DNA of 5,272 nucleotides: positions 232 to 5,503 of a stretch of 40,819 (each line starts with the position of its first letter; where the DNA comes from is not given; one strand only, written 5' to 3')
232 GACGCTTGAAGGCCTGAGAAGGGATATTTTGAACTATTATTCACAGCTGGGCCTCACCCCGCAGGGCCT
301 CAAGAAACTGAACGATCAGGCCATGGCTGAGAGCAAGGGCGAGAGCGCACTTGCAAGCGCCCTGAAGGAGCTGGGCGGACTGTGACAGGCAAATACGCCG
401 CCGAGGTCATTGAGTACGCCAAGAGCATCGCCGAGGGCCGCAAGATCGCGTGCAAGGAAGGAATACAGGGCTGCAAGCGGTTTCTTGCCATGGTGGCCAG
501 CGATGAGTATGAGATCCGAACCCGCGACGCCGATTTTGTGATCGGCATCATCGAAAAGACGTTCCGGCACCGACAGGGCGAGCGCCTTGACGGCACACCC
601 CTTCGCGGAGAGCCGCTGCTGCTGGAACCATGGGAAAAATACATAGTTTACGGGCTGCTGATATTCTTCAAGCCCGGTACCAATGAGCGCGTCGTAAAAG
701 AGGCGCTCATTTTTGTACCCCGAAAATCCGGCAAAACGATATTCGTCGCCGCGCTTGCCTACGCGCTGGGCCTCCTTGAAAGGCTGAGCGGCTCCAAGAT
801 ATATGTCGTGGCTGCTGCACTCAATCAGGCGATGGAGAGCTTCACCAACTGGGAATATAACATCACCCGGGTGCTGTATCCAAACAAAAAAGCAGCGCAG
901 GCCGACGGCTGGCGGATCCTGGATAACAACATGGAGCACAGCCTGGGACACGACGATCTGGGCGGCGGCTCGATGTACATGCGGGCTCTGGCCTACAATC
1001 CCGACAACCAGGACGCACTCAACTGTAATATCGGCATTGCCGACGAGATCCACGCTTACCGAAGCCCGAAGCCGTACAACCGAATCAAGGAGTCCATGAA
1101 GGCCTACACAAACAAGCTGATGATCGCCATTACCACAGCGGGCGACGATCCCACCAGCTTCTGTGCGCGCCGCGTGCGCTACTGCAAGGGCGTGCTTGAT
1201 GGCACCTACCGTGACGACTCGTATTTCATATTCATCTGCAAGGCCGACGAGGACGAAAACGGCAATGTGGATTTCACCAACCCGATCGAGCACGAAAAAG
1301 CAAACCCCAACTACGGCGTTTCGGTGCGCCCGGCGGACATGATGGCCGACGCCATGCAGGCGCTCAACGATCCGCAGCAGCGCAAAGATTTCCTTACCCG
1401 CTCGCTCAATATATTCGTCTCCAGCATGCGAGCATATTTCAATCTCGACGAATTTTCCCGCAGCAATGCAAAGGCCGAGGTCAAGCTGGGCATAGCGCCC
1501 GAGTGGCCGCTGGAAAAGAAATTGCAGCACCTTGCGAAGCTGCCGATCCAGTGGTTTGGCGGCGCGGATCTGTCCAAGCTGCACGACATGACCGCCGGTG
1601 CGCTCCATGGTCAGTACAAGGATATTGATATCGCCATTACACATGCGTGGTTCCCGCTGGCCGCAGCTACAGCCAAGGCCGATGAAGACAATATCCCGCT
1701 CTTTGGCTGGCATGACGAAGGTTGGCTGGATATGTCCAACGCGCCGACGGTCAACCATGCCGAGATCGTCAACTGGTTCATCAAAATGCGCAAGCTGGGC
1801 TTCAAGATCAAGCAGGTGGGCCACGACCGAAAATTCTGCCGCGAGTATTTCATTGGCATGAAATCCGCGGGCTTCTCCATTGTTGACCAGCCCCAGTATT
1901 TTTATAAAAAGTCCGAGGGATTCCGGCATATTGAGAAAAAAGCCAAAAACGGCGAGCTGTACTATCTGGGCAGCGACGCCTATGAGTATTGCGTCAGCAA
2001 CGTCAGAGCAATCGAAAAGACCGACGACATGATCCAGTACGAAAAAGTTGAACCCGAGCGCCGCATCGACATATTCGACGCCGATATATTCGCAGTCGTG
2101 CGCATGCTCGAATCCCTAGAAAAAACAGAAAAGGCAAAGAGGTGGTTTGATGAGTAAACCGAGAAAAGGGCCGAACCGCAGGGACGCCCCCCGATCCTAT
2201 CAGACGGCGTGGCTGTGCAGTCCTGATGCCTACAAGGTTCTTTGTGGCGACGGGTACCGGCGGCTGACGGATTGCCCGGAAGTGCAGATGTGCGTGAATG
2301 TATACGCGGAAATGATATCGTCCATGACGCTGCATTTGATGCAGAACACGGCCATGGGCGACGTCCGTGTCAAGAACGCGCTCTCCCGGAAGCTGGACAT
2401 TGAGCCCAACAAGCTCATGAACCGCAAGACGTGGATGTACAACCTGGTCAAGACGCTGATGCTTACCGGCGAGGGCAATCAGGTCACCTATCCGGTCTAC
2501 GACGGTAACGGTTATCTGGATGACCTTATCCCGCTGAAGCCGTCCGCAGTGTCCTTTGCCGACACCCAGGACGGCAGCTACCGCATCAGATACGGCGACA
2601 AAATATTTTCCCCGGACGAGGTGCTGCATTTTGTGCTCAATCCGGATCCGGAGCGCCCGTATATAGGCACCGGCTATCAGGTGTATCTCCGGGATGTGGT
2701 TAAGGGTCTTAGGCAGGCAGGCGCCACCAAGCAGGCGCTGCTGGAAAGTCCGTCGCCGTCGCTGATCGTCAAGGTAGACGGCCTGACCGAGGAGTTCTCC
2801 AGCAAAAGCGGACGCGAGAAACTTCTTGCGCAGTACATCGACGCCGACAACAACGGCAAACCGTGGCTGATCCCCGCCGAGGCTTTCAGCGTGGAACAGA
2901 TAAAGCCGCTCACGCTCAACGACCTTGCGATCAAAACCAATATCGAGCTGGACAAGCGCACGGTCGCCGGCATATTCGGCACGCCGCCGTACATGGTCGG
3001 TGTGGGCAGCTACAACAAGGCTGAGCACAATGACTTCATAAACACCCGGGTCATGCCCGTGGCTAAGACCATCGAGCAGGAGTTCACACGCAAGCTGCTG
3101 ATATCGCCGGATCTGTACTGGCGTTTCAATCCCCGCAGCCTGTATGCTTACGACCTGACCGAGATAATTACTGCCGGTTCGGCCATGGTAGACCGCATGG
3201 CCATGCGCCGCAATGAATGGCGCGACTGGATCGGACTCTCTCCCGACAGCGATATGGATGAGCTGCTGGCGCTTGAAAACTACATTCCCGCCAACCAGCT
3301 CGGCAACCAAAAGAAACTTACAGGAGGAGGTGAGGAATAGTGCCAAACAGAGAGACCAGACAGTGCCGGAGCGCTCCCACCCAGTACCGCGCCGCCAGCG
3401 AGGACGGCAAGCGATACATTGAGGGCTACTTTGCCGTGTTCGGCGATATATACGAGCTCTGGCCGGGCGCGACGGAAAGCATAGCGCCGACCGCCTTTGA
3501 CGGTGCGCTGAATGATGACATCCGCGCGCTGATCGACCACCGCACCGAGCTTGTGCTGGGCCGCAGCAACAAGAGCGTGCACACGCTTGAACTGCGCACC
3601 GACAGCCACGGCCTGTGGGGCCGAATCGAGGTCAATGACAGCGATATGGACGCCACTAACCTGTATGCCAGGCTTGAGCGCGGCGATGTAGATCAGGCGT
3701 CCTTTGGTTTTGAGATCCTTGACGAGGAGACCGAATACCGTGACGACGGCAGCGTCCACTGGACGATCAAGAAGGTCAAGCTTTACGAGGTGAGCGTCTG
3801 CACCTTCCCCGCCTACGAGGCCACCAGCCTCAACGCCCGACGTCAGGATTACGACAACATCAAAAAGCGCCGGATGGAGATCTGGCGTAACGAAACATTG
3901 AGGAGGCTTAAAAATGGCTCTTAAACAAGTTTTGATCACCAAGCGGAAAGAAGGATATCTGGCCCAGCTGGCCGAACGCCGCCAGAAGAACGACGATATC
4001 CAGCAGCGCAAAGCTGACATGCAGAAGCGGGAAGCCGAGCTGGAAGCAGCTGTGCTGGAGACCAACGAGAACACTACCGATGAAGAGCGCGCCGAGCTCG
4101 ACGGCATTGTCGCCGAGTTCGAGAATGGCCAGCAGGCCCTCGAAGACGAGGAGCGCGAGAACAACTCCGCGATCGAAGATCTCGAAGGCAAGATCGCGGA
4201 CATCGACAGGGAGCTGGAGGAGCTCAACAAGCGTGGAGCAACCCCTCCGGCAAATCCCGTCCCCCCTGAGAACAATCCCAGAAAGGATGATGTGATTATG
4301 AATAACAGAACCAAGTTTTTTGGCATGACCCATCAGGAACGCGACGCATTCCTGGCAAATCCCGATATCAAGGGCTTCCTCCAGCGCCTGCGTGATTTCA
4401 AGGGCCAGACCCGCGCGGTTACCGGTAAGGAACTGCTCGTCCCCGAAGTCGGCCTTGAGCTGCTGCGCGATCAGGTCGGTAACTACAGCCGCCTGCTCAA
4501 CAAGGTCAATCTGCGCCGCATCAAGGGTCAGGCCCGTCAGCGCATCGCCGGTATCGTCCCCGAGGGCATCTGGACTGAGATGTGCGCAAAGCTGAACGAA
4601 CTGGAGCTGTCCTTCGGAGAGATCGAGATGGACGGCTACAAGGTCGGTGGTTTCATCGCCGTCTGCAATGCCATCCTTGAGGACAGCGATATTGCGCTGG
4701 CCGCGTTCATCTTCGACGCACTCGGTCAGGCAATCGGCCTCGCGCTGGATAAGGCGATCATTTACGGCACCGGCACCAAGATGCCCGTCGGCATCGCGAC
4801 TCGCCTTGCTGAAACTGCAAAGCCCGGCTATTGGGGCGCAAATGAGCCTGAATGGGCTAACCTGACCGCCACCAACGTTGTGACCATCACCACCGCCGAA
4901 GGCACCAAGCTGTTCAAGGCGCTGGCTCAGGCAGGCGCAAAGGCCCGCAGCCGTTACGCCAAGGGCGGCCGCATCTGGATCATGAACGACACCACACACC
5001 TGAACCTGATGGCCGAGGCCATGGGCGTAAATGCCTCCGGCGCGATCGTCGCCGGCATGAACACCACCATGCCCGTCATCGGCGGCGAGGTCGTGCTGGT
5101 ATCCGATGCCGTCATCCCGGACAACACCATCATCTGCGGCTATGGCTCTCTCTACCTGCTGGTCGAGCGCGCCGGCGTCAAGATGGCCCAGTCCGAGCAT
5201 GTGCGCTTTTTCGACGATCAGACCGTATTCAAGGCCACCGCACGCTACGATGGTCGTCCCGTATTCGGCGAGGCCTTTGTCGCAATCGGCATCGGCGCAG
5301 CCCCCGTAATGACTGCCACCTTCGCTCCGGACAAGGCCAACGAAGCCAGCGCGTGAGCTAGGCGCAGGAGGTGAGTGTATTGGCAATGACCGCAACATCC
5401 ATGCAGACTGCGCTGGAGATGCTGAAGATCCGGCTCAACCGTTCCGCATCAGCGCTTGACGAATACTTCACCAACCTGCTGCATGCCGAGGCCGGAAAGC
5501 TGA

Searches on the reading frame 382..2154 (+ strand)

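Call 18: search_protein_families(library=phrogs, proteins=[window:382-2154:+], max_evalue=0.001)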
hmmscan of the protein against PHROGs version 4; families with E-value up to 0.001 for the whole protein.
window:382-2154:+ (591 aa): 5 families
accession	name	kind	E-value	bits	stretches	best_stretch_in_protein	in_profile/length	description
phrog_9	-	head and packaging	6.3e-109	367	1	11-586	169-674/812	terminase large subunit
phrog_2699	-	head and packaging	3.8e-73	247.1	1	265-590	2-308/315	terminase large subunit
phrog_4914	-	head and packaging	1.7e-29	104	1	4-184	6-186/213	terminase large subunit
phrog_10517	-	head and packaging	8.2e-15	55.9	1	7-126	35-151/207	terminase large subunit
phrog_7331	-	head and packaging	2e-05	25.1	1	496-582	13-99/113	terminase large subunit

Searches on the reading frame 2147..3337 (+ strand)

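Call 18: search_protein_families(library=phrogs, proteins=[window:2147-3337:+], max_evalue=0.001)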
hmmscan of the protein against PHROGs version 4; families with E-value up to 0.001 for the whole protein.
window:2147-3337:+ (397 aa): 4 families
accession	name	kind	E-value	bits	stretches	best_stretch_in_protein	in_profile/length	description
phrog_12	-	head and packaging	6.4e-66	224.7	1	45-395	95-446/646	portal protein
phrog_2662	-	head and packaging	7.2e-21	75.4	1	44-388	68-429/717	portal protein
phrog_5929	-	head and packaging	1.9e-14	54.6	1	200-389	13-209/228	portal protein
phrog_11323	-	unknown function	0.00032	21.8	1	296-389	19-116/130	-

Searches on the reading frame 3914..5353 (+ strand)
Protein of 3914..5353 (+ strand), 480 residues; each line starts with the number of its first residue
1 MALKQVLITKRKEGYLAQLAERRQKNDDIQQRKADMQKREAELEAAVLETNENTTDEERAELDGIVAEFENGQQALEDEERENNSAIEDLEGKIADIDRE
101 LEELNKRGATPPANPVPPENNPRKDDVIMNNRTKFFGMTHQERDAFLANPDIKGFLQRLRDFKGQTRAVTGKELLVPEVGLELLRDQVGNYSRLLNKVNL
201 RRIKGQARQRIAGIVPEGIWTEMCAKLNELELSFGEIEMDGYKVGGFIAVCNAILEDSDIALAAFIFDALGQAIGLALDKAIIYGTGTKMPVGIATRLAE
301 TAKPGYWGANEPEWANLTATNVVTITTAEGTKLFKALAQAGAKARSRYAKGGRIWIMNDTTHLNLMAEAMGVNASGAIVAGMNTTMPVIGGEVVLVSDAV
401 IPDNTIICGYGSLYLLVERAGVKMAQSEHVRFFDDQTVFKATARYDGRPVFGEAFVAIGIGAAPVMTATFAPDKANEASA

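Call 18: search_protein_families(library=phrogs, proteins=[window:3914-5353:+], max_evalue=0.001)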
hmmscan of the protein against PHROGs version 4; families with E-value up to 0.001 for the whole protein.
window:3914-5353:+ (480 aa): 2 families
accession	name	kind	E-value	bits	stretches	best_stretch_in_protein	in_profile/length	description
phrog_10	-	head and packaging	2.4e-46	160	1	16-472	265-657/752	major head protein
phrog_617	-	head and packaging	2e-11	44.5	1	230-427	409-584/626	major head protein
